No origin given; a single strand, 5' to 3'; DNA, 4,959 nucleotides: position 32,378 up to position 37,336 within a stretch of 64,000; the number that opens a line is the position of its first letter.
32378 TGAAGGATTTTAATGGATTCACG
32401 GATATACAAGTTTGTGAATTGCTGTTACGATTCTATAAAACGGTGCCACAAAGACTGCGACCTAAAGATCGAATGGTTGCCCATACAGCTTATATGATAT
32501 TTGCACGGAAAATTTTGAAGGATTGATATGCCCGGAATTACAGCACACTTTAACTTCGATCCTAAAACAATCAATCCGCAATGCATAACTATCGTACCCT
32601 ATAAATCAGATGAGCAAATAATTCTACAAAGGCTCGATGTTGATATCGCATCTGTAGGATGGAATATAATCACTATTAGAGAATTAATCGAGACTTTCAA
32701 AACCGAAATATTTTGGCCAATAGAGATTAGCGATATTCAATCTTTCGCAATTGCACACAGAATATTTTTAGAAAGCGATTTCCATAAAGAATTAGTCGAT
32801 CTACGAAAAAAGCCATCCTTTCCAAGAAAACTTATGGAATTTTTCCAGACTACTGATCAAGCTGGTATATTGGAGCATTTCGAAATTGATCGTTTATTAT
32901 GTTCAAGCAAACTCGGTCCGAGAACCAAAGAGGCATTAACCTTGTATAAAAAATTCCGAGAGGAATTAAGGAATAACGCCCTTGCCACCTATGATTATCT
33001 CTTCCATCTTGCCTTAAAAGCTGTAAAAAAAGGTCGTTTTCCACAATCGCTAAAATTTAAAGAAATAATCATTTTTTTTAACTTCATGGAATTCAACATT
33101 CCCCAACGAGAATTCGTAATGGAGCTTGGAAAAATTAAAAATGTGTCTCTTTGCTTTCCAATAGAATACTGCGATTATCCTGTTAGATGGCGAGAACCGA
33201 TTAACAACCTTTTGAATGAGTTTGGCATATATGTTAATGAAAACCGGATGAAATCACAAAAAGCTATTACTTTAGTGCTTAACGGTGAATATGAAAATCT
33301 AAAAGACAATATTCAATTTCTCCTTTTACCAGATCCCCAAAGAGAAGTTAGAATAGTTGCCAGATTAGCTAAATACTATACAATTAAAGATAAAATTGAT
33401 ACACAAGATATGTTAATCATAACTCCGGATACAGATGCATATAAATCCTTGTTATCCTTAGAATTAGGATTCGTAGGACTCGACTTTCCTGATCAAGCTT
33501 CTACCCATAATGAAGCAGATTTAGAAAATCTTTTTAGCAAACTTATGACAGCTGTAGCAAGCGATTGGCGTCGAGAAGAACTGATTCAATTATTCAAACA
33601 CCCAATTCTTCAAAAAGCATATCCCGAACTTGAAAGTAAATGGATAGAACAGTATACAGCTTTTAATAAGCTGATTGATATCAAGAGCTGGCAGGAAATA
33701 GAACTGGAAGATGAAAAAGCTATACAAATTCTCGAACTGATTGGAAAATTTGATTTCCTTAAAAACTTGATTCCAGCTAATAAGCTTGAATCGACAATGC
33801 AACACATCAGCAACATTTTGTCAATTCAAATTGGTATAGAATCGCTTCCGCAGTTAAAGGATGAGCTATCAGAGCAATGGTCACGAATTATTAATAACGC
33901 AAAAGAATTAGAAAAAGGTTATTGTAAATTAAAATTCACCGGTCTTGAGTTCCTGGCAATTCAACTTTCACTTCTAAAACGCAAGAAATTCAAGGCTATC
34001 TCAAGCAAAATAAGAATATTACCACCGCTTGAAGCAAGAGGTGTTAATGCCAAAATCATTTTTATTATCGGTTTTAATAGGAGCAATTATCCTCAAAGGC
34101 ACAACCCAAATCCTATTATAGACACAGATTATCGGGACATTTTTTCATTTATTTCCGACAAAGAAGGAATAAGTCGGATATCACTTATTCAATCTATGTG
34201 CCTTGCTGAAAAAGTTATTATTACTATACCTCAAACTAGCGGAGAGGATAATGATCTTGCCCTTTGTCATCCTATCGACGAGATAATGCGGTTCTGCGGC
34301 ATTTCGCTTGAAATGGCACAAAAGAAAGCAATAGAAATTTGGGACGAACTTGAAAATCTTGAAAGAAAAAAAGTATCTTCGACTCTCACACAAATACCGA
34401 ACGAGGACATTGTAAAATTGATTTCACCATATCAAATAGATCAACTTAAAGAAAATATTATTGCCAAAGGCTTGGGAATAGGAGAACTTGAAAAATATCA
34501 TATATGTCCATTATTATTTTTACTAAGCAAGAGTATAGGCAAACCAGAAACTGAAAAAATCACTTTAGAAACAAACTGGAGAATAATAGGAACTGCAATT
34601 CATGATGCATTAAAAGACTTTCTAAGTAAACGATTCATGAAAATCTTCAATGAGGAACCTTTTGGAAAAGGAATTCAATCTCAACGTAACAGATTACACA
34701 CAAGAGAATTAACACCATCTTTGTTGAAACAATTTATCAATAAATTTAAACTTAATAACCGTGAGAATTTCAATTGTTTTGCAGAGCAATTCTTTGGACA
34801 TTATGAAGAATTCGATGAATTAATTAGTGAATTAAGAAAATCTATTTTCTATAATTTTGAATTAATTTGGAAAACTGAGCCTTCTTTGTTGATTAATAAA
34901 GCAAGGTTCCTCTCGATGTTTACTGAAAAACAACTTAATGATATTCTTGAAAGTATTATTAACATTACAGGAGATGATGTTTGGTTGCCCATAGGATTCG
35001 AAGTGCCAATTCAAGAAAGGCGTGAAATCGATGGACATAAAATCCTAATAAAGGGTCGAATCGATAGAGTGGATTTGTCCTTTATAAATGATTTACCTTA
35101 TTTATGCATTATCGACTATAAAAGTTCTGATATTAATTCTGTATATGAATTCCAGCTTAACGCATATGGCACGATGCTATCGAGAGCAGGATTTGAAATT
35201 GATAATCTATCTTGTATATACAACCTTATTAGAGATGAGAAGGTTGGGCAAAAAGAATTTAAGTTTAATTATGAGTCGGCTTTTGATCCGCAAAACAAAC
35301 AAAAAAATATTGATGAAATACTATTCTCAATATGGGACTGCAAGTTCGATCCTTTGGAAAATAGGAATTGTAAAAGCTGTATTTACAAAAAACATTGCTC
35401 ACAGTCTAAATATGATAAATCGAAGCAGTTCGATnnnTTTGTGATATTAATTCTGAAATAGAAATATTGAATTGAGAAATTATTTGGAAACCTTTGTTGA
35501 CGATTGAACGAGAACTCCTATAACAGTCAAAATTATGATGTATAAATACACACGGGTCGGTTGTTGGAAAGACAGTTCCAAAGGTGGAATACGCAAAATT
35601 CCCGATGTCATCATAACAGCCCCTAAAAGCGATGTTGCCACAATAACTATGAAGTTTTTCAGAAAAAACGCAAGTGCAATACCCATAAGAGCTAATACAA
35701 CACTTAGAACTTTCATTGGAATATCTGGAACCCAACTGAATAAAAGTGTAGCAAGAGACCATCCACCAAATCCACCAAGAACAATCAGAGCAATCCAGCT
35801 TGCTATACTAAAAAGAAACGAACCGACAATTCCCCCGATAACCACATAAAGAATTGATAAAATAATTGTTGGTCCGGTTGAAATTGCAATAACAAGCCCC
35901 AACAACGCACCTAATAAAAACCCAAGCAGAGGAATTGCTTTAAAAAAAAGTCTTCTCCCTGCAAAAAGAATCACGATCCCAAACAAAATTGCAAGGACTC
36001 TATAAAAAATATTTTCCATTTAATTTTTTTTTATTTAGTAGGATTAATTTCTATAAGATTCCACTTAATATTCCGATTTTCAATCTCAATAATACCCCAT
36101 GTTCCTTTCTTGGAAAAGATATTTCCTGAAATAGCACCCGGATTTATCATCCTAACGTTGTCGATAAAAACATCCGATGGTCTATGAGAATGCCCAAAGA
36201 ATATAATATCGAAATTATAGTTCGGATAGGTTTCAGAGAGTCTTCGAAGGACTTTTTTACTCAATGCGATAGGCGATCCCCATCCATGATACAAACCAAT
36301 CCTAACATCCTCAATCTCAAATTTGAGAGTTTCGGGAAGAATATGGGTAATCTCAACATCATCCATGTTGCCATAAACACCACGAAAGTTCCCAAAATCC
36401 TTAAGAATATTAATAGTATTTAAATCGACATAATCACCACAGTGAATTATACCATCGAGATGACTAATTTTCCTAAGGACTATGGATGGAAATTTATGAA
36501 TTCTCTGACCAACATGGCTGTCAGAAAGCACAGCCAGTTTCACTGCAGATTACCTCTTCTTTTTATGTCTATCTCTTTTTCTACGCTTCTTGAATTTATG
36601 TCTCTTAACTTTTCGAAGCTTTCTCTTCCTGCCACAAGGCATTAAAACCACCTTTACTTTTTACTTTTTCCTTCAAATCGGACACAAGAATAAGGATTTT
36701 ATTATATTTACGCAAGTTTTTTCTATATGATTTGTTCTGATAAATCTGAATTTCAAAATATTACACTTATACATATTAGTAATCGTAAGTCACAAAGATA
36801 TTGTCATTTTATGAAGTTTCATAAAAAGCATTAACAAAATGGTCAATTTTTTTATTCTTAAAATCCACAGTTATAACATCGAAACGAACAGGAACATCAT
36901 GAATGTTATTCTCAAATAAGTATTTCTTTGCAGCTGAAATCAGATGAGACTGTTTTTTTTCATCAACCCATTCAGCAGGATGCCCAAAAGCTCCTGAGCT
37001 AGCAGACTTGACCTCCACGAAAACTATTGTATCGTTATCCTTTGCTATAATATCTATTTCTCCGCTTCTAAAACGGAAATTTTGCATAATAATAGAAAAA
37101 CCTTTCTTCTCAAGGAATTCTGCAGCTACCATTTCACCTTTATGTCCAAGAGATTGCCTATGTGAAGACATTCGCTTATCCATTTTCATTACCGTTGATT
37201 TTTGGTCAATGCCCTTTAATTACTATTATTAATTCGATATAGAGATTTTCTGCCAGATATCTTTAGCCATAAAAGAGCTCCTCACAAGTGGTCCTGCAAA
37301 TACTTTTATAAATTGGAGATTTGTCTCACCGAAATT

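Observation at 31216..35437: Candidate two-gene module: the Nudix-TrmI fusion translationally coupled to the AddB-like nuclease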

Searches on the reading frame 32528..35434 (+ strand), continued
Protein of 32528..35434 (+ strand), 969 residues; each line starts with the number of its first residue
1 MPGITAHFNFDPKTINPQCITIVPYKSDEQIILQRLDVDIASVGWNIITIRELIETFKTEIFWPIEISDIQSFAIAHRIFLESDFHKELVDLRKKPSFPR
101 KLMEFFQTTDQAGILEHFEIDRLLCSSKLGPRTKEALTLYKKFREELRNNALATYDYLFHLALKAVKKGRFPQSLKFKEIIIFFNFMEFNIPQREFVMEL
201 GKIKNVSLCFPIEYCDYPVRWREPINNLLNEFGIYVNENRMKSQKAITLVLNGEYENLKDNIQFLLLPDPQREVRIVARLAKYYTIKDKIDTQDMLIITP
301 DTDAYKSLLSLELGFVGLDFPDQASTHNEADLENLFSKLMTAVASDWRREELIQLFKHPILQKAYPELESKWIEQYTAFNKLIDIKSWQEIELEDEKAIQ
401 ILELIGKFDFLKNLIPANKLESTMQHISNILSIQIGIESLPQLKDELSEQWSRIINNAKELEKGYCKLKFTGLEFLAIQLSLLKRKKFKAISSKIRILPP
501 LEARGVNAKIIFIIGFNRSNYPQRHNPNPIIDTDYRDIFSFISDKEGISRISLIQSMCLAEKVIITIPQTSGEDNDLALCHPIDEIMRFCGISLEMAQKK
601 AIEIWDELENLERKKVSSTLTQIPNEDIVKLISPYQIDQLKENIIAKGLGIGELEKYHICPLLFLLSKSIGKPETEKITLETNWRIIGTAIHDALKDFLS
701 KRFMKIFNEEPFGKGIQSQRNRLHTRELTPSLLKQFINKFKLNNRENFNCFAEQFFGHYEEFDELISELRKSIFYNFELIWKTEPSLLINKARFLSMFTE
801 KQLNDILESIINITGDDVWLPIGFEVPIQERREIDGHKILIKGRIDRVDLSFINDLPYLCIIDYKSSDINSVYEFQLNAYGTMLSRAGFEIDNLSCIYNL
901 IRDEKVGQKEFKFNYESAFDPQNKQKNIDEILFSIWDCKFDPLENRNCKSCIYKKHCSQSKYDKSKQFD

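Call 45: search_solved_structures(query=A2, max_evalue=10, show_alignments=2)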
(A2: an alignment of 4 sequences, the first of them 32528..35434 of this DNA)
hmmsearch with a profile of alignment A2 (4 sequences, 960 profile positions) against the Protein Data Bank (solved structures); distinct sequences matched with E-value up to 10: 11.
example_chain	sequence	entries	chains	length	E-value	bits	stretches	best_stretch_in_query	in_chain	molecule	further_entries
6ppu_A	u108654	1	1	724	0.00051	21.3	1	830-957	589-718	ATP-dependent DNA helicase (UvrD/REP)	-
7sjr_A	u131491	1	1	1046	0.0013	20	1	831-957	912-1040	DNA helicase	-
4ic1_A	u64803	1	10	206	0.019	16.2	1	786-898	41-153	Uncharacterized protein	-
1w36_C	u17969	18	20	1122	0.023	15.9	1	274-388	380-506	EXODEOXYRIBONUCLEASE V GAMMA CHAIN | RecBCD enzyme subunit RecC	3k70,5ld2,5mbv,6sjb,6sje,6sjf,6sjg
6ppj_A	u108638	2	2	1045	0.028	15.6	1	831-957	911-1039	ATP-dependent DNA helicase (UvrD/REP)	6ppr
9np6_A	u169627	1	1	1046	0.028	15.6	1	831-957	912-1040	DNA 3'-5' helicase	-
1wvt_A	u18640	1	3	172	0.15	13.1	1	423-513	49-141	hypothetical protein ST2180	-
4uzz_B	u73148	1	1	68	0.16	13.1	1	412-460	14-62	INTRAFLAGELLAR TRANSPORTER-LIKE PROTEIN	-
6zuy_A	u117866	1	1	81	0.77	10.8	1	587-648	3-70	Transcription elongation factor A protein 1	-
6ppu_B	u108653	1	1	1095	1.1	10.4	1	793-865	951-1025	UvrD/REP helicase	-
7sjr_B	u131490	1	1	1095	1.1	10.4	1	793-865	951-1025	DNA helicase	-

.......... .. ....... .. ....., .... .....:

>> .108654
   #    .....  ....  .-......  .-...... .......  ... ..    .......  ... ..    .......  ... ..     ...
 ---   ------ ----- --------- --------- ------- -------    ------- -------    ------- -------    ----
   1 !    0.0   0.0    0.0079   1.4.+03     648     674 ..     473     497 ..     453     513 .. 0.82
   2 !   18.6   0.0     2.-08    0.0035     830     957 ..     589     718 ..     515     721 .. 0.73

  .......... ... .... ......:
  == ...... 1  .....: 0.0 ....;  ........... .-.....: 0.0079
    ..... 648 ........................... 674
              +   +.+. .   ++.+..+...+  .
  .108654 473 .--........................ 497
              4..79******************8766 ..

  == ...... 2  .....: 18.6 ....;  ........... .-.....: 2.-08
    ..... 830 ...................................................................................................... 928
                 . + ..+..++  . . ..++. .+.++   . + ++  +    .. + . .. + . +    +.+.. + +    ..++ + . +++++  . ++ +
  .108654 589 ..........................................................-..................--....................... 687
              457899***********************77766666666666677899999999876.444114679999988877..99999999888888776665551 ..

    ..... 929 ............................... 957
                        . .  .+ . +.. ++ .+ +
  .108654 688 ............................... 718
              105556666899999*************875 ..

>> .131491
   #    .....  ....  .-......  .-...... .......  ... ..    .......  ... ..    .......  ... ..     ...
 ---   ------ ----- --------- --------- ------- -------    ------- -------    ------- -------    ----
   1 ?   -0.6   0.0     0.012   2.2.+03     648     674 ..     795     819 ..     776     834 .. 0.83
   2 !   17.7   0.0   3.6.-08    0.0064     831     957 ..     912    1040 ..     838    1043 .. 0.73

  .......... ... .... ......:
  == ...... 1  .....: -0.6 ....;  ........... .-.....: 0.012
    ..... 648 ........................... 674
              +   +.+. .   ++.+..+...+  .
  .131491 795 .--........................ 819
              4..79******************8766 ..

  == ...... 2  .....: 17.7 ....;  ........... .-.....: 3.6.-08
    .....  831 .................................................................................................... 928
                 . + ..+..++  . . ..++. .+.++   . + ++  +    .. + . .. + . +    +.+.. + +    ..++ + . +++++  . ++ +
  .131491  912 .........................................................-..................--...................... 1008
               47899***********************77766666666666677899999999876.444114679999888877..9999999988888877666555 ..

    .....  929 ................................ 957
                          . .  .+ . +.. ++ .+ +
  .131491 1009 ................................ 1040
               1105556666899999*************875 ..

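Call 48: search_protein_families(library=padloc, proteins=[window:32528-35434:+], max_evalue=0.01)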
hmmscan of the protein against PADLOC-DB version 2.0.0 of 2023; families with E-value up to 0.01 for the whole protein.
window:32528-35434:+ (969 aa): 4 families
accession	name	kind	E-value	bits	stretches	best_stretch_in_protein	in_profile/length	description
PDLC01250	Cas4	-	1.1e-05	23.8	1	833-957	54-167/168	"CAS-I,CAS-II,CAS-III,CAS-IV,CAS-V,CAS-VI; acquisition_associated"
PDLC00943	Cas4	-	0.00018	19.5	1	824-958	51-179/180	CRISPR-associated protein Cas4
PDLC01447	Cas4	-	0.00033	19.2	0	834-959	47-159/161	"CAS-I,CAS-II,CAS-III,CAS-IV,CAS-V,CAS-VI; acquisition_associated"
PDLC01611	Cas4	-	0.0027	16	1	844-957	49-156/158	"CAS-I,CAS-II,CAS-III,CAS-IV,CAS-V,CAS-VI; acquisition_associated"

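Call 50: predict_structure(alignment_id=A1)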
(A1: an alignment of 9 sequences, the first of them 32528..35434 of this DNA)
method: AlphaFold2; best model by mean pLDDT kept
length: 969 residues; sequences in the alignment: 9
mean_pLDDT: 74.0   pTM: 0.55
mean pLDDT of the five models: 74.0, 73.5, 69.4, 68.3, 60.0
residues with pLDDT >= 90: 96; 70-90: 560; 50-70: 203; < 50: 110
segments of 3 or more residues with pLDDT < 50: 322-327, 486-493, 571-580, 624-635, 639-641, 643-656, 658-682, 714-725, 959-969
pLDDT, mean of each block of 10 residues (from residue 1): 82 78 80 65 70 89 82 89 72 69 87 86 84 88 91 89 90 86 87 90 90 80 83 76 66 67 73 84 85 84 72 72 51 89 86 89 87 82 80 80 90 92 93 90 84 91 89 88 55 70 79 74 58 73 70 80 76 44 54 68 73 58 47 47 46 46 40 31 62 85 79 47 52 81 83 73 83 82 57 69 83 69 80 71 82 79 76 69 81 83 62 65 69 66 61 50 39
secondary structure, 60 per line:
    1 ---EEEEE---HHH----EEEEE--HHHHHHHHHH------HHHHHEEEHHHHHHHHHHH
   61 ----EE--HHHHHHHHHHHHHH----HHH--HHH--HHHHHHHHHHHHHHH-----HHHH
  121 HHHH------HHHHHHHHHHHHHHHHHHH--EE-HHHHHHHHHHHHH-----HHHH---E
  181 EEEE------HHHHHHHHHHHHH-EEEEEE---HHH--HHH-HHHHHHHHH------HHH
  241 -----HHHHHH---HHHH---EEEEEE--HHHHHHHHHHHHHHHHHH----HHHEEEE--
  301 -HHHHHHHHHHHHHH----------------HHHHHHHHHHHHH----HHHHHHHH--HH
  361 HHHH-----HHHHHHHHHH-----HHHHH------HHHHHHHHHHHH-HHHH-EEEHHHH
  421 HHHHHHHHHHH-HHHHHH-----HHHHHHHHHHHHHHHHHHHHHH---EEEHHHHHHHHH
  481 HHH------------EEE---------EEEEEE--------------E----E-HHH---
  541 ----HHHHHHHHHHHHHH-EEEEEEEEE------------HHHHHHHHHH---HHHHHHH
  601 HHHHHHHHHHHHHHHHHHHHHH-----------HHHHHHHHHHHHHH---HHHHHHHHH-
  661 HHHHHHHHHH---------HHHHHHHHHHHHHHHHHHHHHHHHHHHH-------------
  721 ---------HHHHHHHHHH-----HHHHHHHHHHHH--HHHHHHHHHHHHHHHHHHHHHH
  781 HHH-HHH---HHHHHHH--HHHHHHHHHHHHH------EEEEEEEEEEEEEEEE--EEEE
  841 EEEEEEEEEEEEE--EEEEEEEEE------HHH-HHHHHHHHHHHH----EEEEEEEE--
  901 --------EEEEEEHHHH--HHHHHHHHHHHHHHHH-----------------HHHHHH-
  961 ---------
elements in order (helices of 4 or more, strands of 3 or more residues): E4-8 E19-23 H26-35 H42-46 E47-49 H50-60 H69-82 H97-111 H117-124 H131-149 H155-167 H173-176 E180-184 H191-203 E205-210 H223-231 H246-251 H255-258 E262-267 H270-287 E295-298 H302-315 H332-344 H349-356 H359-364 H370-379 H385-389 H396-407 H409-412 E414-416 H417-431 H433-438 H444-465 E469-471 H472-483 E496-498 E508-513 H545-558 E560-568 H581-590 H594-622 H634-647 H651-659 H661-670 H680-707 H730-739 H745-756 H759-783 H791-797 H800-812 E819-834 E837-853 E856-864 H875-886 E891-898 E909-914 H915-918 H921-936 H954-959

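Call 52: fold_search(model_id=the predicted structure, library=pdb)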
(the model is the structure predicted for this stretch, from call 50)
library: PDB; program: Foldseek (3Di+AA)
matches with E <= 10: 254; with E <= 0.001: 58
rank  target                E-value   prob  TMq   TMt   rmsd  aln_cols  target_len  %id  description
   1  4cej_B                5.2e-20  1.00  0.51  0.43  16.5      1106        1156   12  Crystal structure of AddAB-DNA-ADPNP complex at 3 Angstrom resolution (released 2014-03-12)
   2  4cei_B                1.1e-19  1.00  0.48  0.41  16.9      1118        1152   12  Crystal structure of ADPNP-bound AddAB with a forked DNA substrate (released 2014-03-12)
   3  4ceh_B                2.1e-19  1.00  0.49  0.43  16.2      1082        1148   12  Crystal structure of AddAB with a forked DNA substrate (released 2014-03-12)
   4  3u44_B                3.5e-19  1.00  0.50  0.43  16.1      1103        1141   12  Crystal structure of AddAB-DNA complex (released 2012-03-21)
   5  3u4q_B                1.1e-18  1.00  0.50  0.43  16.5      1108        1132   13  Structure of AddAB-DNA complex at 2.8 angstroms (released 2012-03-21)
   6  8b1t_C                9.9e-15  1.00  0.44  0.40  17.9      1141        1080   12  RecBCD-DNA in complex with the phage protein Abc2 (released 2022-12-28)
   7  1w36_F                4.5e-14  1.00  0.47  0.43  17.1      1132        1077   12  RecBCD:DNA complex (released 2004-11-04)
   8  6ppj_A                5.5e-14  1.00  0.37  0.39  18.4      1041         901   11  Cryo-EM structure of AdnA(D934A)-AdnB(D1014A) in complex with AMPPNP (released 2019-11-20)
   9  7sjr_A                6.9e-14  1.00  0.36  0.38  17.0      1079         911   11  Cryo-EM structure of AdnA-AdnB(W325A) in complex with DNA and AMPPNP (released 2021-12-22)
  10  7mr4_C                9.3e-14  1.00  0.46  0.42  18.8      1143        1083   12  Cryo-EM structure of RecBCD-DNA complex with undocked RecBNuc and flexible RecD (released 2021-07-28)
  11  1w36_C                1.4e-13  1.00  0.45  0.40  17.1      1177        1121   11  RecBCD:DNA complex (released 2004-11-04)
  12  4cei_A                2.8e-13  1.00  0.37  0.32  34.7      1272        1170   11  Crystal structure of ADPNP-bound AddAB with a forked DNA substrate (released 2014-03-12)
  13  7mr1_C                3.5e-13  1.00  0.42  0.38  18.8      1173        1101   12  Cryo-EM structure of RecBCD with undocked RecBNuc and flexible RecD C-terminus (released 2021-07-28)
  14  7mr2_C                7.0e-13  1.00  0.47  0.42  18.3      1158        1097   12  Cryo-EM structure of RecBCD with undocked RecBNuc and flexible RecD (released 2021-07-28)
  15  9np6_A                1.0e-12  1.00  0.35  0.38  17.0      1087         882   11  Cryo-EM structure of AdnA(D934A)-AdnB(D1014A) in complex with AMPPNP and blunt end DNA (released 2025-03-19)
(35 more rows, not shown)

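Call 60: find_related_loci(query=A2, collection=viral_contigs, flank=5000)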
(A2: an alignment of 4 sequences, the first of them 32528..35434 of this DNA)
Query A2 (969 aa) in viral_contigs; peptide patterns used: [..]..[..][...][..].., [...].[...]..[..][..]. (x = any residue, [..] = any of these).
133 stretches matched a pattern, but none encodes a relative of the query by tblastn (E <= 1e-3).

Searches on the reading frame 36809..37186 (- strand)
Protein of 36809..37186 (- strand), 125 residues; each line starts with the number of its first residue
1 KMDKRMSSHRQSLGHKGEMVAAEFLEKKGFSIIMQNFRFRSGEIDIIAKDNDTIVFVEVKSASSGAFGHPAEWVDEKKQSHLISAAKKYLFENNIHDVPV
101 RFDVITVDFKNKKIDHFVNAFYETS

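Call 48: search_protein_families(library=padloc, proteins=[window:36809-37186:-], max_evalue=0.01)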
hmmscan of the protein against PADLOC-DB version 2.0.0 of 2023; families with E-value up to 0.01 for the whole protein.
window:36809-37186:- (125 aa): 4 families
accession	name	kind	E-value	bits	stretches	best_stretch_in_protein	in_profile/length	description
PDLC02906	NERD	-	0.00092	16.3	1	20-62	412-451/542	Viperin-associated NERD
PDLC04226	HEC-02B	-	0.0028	15.7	1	43-89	39-84/171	-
PDLC04786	PDC-S01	-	0.0051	13.6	1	17-100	342-426/439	-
PDLC04217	HEC-02B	-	0.0069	14.4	0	42-89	36-84/169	-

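Call 80: search_protein_families(library=pfam, proteins=[window:36809-37186:-], max_evalue=0.00001)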
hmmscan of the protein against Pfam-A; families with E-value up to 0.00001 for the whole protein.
window:36809-37186:- (125 aa): 2 families
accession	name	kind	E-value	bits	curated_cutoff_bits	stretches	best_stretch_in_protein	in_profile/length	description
PF02021.23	UPF0102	-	1.3e-27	96.4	23.6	1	17-107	1-80/80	Uncharacterised protein family UPF0102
PF08378.17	NERD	-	7.7e-10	39.7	22.1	1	14-80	2-76/111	Nuclease-related domain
